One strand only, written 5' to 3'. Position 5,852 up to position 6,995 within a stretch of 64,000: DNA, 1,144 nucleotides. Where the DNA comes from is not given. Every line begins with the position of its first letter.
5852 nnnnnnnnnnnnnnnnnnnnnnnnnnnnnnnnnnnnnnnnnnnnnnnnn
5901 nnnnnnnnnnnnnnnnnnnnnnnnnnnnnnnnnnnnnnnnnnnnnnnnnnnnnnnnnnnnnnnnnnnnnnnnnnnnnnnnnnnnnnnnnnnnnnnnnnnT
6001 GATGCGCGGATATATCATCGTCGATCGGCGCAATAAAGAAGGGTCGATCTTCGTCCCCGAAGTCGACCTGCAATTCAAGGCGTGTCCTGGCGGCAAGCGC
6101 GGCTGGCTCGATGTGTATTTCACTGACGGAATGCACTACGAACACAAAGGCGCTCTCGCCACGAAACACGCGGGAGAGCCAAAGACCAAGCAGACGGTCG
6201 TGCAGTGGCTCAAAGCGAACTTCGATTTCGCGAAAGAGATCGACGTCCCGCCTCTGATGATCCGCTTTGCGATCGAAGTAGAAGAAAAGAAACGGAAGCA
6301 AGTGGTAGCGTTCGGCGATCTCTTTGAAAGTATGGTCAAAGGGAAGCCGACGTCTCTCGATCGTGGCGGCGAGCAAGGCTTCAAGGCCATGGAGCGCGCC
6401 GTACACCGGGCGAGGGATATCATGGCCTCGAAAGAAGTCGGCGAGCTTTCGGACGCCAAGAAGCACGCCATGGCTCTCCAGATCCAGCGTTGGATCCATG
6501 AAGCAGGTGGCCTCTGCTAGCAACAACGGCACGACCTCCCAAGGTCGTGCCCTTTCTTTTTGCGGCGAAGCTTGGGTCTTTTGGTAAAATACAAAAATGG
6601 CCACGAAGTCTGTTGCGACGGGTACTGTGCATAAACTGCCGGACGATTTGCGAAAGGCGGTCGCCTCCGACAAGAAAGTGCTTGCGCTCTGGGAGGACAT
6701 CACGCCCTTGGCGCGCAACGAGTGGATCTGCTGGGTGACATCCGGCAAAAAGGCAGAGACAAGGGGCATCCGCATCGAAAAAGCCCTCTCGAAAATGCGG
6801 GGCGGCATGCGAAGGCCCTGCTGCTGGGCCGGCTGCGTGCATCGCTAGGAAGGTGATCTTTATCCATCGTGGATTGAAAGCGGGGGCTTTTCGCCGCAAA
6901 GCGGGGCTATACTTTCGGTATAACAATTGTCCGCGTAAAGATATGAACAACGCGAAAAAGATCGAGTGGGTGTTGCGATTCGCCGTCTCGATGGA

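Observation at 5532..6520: Translationally coupled tandem paralogs of an unrecognised family beside the RM system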

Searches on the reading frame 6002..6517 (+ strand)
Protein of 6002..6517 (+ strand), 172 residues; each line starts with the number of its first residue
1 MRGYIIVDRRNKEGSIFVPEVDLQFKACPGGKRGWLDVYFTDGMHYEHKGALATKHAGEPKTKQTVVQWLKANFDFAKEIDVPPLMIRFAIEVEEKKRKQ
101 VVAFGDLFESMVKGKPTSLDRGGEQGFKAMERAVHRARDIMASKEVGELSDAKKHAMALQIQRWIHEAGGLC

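Call 4: search_protein_families(library=pfam, proteins=[window:6002-6517:+], max_evalue=1)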
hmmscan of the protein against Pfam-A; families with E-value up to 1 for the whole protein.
window:6002-6517:+ (172 aa): 0 families

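Call 6: search_protein_families(library=phrogs, proteins=[window:6002-6517:+], max_evalue=1)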
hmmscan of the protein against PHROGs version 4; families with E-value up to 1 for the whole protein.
window:6002-6517:+ (172 aa): 0 families

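Call 7: search_protein_families(library=padloc, proteins=[window:6002-6517:+], max_evalue=1)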
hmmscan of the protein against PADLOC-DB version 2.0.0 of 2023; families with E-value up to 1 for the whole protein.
window:6002-6517:+ (172 aa): 0 families

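Call 8: search_protein_families(library=ncbifam, proteins=[window:6002-6517:+], max_evalue=1)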
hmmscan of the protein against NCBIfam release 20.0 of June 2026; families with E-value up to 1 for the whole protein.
window:6002-6517:+ (172 aa): 2 families
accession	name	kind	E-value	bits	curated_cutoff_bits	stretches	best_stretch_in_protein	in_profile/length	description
TIGR01857.1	FGAM-synthase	equivalog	0.061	10.8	1057.05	1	78-154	786-861/1239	phosphoribosylformylglycinamidine synthase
NF033903.0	VaFE_rpt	domain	0.11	12.9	24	1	42-110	52-118/121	VaFE repeat-containing surface-anchored protein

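Call 10: find_homologous_proteins(query=window:6002-6517:+, max_evalue=0.01)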
Query window:6002-6517:+ (172 aa): 9 proteins with E <= 0.01 among 29 candidates.
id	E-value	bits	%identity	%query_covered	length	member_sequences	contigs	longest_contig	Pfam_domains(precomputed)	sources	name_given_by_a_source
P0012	1.1e-111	388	100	100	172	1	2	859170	-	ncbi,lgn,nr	ncbi:MAG: hypothetical protein HYS26_01730 [Candidatus Kaiserbacteria bacterium]|nr:MAG: hypothetica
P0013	4.7e-61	223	60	100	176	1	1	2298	-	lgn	-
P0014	5.8e-61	223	60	100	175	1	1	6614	-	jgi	jgi:hypothetical protein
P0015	3.7e-58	214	59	100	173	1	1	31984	-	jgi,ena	-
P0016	4.1e-58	214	61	100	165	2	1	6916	-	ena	-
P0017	1.1e-57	213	62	100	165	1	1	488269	-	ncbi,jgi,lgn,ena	jgi:hypothetical protein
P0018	1.4e-44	170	52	100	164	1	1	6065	-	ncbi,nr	ncbi:MAG TPA: hypothetical protein VHD38_00945 [Candidatus Paceibacterota bacterium]|nr:hypothetical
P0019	4.3e-39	152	70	63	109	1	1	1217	-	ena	-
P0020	2.4e-29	120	50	75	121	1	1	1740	-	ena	-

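Call 15: find_encoding_contigs(protein=P0014, flank=8000, max_places=3)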
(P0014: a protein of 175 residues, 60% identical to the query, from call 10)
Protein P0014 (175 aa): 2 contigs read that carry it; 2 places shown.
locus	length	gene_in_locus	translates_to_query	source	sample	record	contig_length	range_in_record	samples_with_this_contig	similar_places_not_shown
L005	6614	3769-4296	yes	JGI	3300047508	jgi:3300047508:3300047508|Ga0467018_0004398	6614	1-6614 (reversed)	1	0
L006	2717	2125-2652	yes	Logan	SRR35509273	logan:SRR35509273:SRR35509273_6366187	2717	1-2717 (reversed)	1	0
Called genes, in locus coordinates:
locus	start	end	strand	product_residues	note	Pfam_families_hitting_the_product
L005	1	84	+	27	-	?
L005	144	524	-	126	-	-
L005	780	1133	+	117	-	-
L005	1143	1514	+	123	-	-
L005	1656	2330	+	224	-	-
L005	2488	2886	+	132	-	PF00293:NUDIX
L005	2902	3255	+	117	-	PF10861:DUF2784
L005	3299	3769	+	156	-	-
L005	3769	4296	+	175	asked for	-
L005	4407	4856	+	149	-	-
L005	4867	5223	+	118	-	-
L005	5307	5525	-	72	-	-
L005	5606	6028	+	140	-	-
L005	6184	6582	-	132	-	-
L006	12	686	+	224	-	-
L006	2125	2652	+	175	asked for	-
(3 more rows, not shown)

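Call 16: find_encoding_contigs(protein=P0016, flank=8000, max_places=3)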
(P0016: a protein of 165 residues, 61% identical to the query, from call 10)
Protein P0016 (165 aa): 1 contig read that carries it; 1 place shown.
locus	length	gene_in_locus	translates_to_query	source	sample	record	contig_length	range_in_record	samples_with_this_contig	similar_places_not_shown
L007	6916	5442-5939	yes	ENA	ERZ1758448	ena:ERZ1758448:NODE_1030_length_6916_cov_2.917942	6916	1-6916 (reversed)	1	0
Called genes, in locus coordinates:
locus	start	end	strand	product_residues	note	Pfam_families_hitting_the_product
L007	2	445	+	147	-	?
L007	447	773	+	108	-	-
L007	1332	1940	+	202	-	-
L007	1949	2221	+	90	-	PF00708:Acylphosphatase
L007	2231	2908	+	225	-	PF01255:Prenyltransf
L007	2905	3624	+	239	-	PF00348:polyprenyl_synt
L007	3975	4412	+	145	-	PF01245:Ribosomal_L19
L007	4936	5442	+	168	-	-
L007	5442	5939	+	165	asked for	-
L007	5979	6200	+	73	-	-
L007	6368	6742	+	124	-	PF05005:Ocnus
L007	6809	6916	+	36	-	?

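Call 60: predict_structure(alignment_id=A8)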
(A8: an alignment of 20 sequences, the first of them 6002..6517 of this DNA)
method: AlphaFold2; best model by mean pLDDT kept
length: 172 residues; sequences in the alignment: 20
mean_pLDDT: 79.9   pTM: 0.71
mean pLDDT of the five models: 79.9, 79.8, 79.7, 79.6, 78.1
residues with pLDDT >= 90: 72; 70-90: 55; 50-70: 31; < 50: 14
segments of 3 or more residues with pLDDT < 50: 50-54, 116-121
pLDDT, mean of each block of 10 residues (from residue 1): 95 95 88 77 69 48 80 95 94 87 75 53 59 75 81 91 95 89
secondary structure, 60 per line:
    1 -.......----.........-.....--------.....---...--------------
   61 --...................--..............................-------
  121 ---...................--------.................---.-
elements in order: E2-8 E13-18 E23-27 E36-40 E44-46 E63-65 H66-73 E74-81 H84-113 H124-142 H151-167
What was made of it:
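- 6002..6520 (+): ORF B, 172 aa: basic here (pI 9.2), the paralog closer to the single-copy relatives. AF2 model has pLDDT 79.9 and the same topology as A (call 60).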

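Call 64: fold_search(model_id=the predicted structure, library=pdb)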
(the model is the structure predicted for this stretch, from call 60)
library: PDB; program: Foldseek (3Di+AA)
matches with E <= 10: 128; with E <= 0.001: 0
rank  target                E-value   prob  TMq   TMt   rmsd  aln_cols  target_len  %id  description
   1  1rrj_A                1.8e+00  0.23  0.26  0.10   6.5        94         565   15  Structural Mechanisms of Camptothecin Resistance by Mutations in Human Topoisomerase I (released 2004-07-06)
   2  9dmd_A                1.8e+00  0.08  0.20  0.12  12.9       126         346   13  YscN Yersinia ATPase delta 1-92, R359A (released 2026-02-04)
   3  9b8r_E                1.9e+00  0.06  0.28  0.06  21.4       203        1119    8  Cryo-EM structure of S. cerevisiae PolE-core-DNA (released 2024-10-09)
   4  4r5i_A                2.3e+00  0.04  0.20  0.17  21.6       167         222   11  Crystal structure of the DnaK C-terminus with the substrate peptide NRLLLTG (released 2014-09-10)
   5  5sxj_B                2.3e+00  0.03  0.18  0.14  26.6       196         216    8  Crystal Structure of PI3Kalpha in complex with fragment 29 (released 2017-02-15)
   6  1dkx_A                2.4e+00  0.05  0.20  0.17  21.2       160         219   11  THE SUBSTRATE BINDING DOMAIN OF DNAK IN COMPLEX WITH A SUBSTRATE PEPTIDE, DETERMINED FROM TYPE 1 SELENOMETHIONYL CRYST (released 1996-12-07)
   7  6n9h                  2.7e+00  0.10  0.18  0.37   7.8        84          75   12  De novo designed homo-trimeric amantadine-binding protein (released 2019-12-18)
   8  5x11_D                2.7e+00  0.07  0.25  0.24  20.0       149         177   13  Crystal structure of Bacillus subtilis PadR in complex with operator DNA (released 2017-11-22)
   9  5x11_E                2.7e+00  0.04  0.20  0.19  19.1       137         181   16  Crystal structure of Bacillus subtilis PadR in complex with operator DNA (released 2017-11-22)
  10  6naf                  2.9e+00  0.10  0.18  0.38   7.8        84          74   12  De novo designed homo-trimeric amantadine-binding protein (released 2019-12-18)
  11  5n7k_C                3.1e+00  0.06  0.18  0.27  12.3        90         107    8  Crystal structure of the coiled-coil domain of human tricellulin (released 2017-07-12)
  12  5lm1_A                3.1e+00  0.06  0.19  0.12  16.9       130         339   15  Crystal Structure of HD-PTP phosphatase in complex with UBAP1 (released 2016-11-30)
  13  8tw9_E                3.1e+00  0.04  0.25  0.06  21.1       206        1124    8  Cryo-EM structure of S. cerevisiae PolE-Ctf18-8-1-DNA (released 2024-09-04)
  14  6hgc_A                3.3e+00  0.07  0.27  0.17  17.3       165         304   10  Structure of Calypso in complex with DEUBAD of ASX (released 2019-01-23)
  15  1wpa                  3.3e+00  0.06  0.19  0.27  11.0        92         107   13  1.5 Angstrom crystal structure of human occludin fragment 413-522 (released 2005-09-06)
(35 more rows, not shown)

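Call 77: find_related_loci(query=A2, collection=metagenome_contigs, flank=8000)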
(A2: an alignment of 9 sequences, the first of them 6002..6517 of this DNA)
Query A2 (172 aa) in metagenome_contigs; peptide patterns used: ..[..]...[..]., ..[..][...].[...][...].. (x = any residue, [..] = any of these).
300 stretches matched a pattern; 1 encode a relative of the query (tblastn E <= 1e-3); 1 distinct loci.
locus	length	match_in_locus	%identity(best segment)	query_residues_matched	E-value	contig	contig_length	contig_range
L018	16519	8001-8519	59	1-172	3e-65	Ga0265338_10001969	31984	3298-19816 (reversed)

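Call 78: find_related_loci(query=A2, collection=viral_contigs, flank=8000)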
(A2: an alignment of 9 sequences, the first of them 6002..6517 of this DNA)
Query A2 (172 aa) in viral_contigs; peptide patterns used: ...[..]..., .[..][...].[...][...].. (x = any residue, [..] = any of these).
158 stretches matched a pattern, but none encodes a relative of the query by tblastn (E <= 1e-3).

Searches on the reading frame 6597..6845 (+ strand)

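Call 4: search_protein_families(library=pfam, proteins=[window:6597-6845:+], max_evalue=1)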
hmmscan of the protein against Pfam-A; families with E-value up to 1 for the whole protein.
window:6597-6845:+ (83 aa): 1 family
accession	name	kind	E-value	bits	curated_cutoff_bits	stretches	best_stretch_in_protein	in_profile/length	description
PF13376.11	OmdA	-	4.2e-16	59.1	25.6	1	13-68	3-58/60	Bacteriocin-protection, YdeI or OmpD-Associated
